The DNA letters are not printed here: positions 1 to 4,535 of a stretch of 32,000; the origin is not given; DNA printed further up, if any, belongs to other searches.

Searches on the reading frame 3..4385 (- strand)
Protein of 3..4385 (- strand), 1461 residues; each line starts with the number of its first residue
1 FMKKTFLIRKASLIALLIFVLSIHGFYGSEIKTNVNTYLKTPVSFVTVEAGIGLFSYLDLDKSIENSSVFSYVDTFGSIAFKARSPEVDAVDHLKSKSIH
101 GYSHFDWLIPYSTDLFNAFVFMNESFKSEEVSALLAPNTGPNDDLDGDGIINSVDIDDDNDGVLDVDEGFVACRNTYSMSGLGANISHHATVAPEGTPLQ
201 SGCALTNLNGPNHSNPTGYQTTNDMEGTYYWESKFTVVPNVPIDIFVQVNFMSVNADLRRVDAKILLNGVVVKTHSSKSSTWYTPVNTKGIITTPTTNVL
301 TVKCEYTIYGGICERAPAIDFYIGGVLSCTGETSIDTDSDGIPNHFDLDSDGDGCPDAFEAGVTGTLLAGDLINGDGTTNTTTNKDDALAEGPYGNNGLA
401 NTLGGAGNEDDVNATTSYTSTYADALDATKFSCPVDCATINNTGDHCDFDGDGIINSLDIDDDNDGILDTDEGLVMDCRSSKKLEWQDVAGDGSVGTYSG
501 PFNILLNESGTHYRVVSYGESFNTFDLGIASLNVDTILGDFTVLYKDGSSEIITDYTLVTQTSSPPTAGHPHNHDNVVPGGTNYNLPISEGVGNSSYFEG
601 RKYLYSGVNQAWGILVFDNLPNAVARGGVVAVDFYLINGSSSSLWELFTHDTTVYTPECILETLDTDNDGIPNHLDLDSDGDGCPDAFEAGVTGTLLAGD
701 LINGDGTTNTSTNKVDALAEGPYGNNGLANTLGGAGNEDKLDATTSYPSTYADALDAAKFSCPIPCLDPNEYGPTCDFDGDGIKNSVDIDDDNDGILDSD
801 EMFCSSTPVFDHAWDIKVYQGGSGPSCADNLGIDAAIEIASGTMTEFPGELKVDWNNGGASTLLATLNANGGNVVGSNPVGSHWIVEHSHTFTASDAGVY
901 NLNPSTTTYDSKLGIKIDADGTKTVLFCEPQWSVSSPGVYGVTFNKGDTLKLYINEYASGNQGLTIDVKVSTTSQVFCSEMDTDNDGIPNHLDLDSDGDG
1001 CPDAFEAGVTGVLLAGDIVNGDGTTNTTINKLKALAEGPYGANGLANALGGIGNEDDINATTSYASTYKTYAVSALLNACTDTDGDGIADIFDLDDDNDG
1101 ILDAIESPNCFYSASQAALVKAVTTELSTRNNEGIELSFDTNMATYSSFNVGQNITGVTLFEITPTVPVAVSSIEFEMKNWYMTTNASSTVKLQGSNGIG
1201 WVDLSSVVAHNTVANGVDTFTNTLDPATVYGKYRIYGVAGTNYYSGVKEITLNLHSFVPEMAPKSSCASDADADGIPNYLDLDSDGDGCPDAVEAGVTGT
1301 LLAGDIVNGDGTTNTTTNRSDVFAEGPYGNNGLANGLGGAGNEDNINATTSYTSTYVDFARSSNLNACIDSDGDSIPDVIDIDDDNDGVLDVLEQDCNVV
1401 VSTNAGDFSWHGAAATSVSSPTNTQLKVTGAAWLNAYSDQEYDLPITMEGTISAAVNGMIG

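Call 10: search_protein_families(library=ncbifam, proteins=[window:3-4385:-], max_evalue=0.01)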
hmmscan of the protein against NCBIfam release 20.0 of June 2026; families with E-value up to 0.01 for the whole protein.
window:3-4385:- (1461 aa): 1 family
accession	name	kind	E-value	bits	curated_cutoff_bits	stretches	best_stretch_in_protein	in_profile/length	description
NF053691.1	BamM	equivalog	6.6e-28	97.7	315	6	1057-1106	240-290/376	BamM family beta-barrel-assembly machinery protein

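Call 54: search_protein_families(library=pfam, proteins=[window:3-4385:-], max_evalue=0.01)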
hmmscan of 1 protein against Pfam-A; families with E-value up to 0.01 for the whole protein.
window:3-4385:- (1461 aa): 0 families
